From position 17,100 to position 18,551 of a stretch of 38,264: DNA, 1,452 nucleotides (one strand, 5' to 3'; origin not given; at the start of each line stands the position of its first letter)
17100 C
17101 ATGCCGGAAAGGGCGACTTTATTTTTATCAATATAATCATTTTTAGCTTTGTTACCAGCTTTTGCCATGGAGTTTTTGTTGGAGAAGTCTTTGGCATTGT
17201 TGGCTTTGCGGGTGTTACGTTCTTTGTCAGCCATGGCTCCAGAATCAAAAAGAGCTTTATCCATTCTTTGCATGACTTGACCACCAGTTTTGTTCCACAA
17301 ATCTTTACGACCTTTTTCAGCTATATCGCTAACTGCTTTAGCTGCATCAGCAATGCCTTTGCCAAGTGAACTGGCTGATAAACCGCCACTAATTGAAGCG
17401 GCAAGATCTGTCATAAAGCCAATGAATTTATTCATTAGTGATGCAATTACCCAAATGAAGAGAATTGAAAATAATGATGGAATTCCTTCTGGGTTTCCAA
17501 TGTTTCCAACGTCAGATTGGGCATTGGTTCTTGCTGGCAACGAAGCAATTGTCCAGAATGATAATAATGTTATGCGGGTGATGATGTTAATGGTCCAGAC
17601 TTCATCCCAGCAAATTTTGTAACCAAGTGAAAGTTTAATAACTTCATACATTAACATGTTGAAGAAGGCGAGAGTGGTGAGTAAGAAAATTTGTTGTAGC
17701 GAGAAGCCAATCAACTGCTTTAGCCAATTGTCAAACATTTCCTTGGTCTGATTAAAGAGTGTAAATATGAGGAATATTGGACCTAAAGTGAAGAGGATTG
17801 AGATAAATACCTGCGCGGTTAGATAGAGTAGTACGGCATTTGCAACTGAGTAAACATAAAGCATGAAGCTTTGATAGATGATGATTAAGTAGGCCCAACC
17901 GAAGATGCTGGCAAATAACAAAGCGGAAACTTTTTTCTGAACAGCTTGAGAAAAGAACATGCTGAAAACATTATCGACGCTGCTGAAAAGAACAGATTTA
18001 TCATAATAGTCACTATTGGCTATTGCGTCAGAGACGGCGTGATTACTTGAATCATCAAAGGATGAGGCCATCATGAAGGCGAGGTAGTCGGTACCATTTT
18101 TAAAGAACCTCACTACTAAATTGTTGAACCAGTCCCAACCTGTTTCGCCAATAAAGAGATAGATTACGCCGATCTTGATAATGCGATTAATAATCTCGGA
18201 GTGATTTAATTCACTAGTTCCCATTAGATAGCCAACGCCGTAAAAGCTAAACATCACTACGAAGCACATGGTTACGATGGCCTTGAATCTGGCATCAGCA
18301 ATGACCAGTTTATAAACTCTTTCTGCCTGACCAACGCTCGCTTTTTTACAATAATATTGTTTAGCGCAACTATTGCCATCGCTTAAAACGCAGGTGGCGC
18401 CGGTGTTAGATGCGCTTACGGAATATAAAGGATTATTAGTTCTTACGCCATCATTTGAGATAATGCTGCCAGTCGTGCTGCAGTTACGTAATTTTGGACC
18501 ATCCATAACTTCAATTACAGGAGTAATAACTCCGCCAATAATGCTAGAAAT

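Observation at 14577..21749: Orphan 2390-aa VirB6/TrbL-like protein with a ~1100-aa Cys-rich ectodomain and ~900-aa repeat tail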

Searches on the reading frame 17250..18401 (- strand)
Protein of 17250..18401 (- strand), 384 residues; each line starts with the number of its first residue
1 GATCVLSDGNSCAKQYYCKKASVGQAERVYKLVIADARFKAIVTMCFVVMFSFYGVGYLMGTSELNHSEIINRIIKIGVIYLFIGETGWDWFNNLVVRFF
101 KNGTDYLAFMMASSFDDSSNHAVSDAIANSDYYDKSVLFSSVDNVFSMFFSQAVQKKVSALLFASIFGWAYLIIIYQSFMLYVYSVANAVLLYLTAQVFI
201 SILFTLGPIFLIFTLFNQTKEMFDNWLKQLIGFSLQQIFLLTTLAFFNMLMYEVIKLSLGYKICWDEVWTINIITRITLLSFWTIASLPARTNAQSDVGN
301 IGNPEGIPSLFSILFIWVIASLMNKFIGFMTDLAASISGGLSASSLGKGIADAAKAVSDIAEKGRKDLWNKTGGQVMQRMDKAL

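Call 32: search_solved_structures(query=window:17250-18401:-, max_evalue=10, show_alignments=2)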
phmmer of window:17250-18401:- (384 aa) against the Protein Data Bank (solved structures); distinct sequences matched with E-value up to 10: 2.
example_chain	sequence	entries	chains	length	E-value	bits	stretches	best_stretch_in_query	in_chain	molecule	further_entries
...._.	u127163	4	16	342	0.00039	23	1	37-252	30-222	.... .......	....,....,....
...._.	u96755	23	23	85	0.66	12.4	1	267-334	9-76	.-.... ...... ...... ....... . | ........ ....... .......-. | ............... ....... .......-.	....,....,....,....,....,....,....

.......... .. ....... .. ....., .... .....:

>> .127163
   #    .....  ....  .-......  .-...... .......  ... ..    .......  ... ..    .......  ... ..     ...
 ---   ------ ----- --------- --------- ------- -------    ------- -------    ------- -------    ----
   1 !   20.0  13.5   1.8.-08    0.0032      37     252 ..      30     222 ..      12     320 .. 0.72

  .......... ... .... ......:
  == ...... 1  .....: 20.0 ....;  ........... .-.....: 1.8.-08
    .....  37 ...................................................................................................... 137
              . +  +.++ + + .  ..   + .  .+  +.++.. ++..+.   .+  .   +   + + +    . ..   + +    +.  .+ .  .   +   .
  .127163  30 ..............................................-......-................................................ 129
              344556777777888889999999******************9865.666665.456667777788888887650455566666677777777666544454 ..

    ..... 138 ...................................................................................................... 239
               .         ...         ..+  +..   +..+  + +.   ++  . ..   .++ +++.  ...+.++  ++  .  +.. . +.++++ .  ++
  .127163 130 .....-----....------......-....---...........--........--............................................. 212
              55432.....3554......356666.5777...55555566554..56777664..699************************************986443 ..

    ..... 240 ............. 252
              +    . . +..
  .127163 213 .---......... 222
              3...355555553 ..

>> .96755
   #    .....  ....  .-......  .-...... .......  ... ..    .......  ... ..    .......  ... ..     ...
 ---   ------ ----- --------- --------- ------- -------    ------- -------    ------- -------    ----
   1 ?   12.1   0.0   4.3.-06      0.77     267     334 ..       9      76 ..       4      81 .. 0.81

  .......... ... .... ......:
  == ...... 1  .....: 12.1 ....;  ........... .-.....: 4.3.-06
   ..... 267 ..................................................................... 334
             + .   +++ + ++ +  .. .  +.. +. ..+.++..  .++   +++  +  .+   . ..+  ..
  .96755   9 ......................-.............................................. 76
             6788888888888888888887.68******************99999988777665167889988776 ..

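Call 33: find_homologous_proteins(query=window:17340-18332:-, max_evalue=0.001)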
Query window:17340-18332:- (331 aa): 5 proteins with E <= 0.001 among 3364 candidates.
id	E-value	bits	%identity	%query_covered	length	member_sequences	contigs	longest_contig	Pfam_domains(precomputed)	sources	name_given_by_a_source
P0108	4.2e-180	616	98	89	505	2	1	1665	PF04610.20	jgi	jgi:type IV secretory pathway VirB6-like protein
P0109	6.1e-79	284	55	73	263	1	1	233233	PF04610.20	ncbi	-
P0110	4.6e-55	205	65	44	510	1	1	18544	PF04610.20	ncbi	ncbi:MAG: type IV secretion system protein, partial [Alphaproteobacteria bacterium]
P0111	3.6e-44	170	78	31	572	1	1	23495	-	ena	-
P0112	2.4e-35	141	75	32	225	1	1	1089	-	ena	-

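Call 36: find_encoding_contigs(protein=P0109, flank=10000, max_places=2)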
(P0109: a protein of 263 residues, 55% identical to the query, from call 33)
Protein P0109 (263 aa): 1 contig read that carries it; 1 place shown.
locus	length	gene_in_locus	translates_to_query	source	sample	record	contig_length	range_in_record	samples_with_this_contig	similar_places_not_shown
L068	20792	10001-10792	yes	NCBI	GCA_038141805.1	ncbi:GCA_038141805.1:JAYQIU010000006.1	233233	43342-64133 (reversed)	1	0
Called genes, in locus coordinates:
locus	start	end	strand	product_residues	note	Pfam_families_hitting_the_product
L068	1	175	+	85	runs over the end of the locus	PF00005:ABC_tran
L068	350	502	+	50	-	-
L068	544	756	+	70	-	PF00005:ABC_tran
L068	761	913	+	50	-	-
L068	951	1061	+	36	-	-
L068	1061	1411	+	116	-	PF16326:ABC_tran_CTD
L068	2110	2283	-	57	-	-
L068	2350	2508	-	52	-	-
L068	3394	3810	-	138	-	-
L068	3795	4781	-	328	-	-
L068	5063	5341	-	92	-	PF02590:SPOUT_MTase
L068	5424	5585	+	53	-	PF01467:CTP_transf_like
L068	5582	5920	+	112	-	PF01467:CTP_transf_like (weak)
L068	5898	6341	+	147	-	PF06258:Mito_fiss_Elm1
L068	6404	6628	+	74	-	PF06258:Mito_fiss_Elm1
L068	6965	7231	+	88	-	-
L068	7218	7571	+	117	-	-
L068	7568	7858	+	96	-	-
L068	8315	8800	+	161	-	-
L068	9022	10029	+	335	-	-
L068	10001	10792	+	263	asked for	PF04610:TrbL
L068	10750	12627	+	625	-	-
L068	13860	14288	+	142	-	PF03379:CcmB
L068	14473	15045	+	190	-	PF00317:Ribonuc_red_lgN, PF02867:Ribonuc_red_lgC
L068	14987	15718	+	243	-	PF02867:Ribonuc_red_lgC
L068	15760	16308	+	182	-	PF02867:Ribonuc_red_lgC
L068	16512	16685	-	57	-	PF00185:OTCace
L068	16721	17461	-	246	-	PF02729:OTCace_N, PF00185:OTCace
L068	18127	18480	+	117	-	PF04101:Glyco_tran_28_C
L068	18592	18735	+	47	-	-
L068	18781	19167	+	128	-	PF13413:HTH_25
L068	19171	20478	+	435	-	PF05170:AsmA (weak)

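Call 82: search_dna_similar(query=window:17340-18332:-, collection=plasmids, mode=protein, max_evalue=0.001, max_rows=15)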
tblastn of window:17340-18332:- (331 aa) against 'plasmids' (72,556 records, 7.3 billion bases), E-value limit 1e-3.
Records with a match: 71; places in all: 71; records where one place covers at least 80% of the query: 0.
Best place of each record, by identity: <60% 71.
By first word of the organism name: Sinorhizobium 20; Methylocystis 9; Brucella 6; Rhizobium 5; Xanthomonas 5; Mesorhizobium 4; Pseudochrobactrum 3; Bosea 3; Ensifer 2; Agrobacterium 2; and 9 more.
By predicted mobility (MOB-suite, as given by PLSDB): conjugative 37; non-mobilizable 27; mobilizable 7.
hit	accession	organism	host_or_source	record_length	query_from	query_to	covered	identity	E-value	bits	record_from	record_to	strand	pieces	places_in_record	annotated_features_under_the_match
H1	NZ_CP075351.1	Pseudochrobactrum algeriensis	Bos taurus,cell culture,lymph nodes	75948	30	251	67%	26.1%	8e-7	58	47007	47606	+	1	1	type IV secretion system protein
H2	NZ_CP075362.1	Pseudochrobactrum algeriensis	Bos taurus,cell culture,lymph nodes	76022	30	251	67%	26.1%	8e-7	58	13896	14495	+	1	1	type IV secretion system protein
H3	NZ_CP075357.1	Pseudochrobactrum algeriensis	Bos taurus,cell culture,lymph nodes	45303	30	251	67%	26.1%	8e-7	58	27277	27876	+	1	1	type IV secretion system protein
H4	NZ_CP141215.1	Sinorhizobium meliloti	alfalfa,Isolate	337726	3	224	67%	25.2%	9e-4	49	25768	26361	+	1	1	type IV secretion system protein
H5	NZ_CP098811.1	Ensifer adhaerens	whole organism,soil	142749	19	235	66%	25.7%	2e-4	51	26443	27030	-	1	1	type IV secretion system protein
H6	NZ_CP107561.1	Methylocystis sp. MJC1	whole organism,Alpine Peat Bogs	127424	4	233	69%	23.7%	2e-7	61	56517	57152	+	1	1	type IV secretion system protein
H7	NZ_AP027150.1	Methylocystis bryophila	-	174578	4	232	69%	23.8%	2e-6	57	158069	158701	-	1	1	type IV secretion system protein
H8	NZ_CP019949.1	Methylocystis bryophila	-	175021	4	232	69%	23.8%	2e-6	57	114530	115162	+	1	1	type IV secretion system protein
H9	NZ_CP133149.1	Sinorhizobium chiapasense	Acaciella angustissima,cell culture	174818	3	224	67%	24.6%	2e-4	51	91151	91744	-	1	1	type IV secretion system protein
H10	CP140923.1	Sinorhizobium meliloti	Medicago lupulina,whole organism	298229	3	224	67%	24.6%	7e-4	49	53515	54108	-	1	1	type IV secretion system protein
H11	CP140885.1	Sinorhizobium meliloti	Medicago lupulina,whole organism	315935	3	224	67%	24.6%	7e-4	49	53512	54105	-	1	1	type IV secretion system protein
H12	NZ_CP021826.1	Sinorhizobium meliloti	Medicago truncatula,Single Cell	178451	3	224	67%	24.1%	3e-4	50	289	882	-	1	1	none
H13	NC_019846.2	Sinorhizobium meliloti GR4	-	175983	3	224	67%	24.1%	4e-4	50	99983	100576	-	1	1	type IV secretion system protein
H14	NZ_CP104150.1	Sinorhizobium medicae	Trigonella foenum-graecum,cell culture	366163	3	224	67%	24.1%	4e-4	50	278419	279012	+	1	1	type IV secretion system protein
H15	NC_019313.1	Sinorhizobium meliloti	Medicago sativa ssp. falcata,root ...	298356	3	224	67%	24.1%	4e-4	50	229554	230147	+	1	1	type IV secretion system protein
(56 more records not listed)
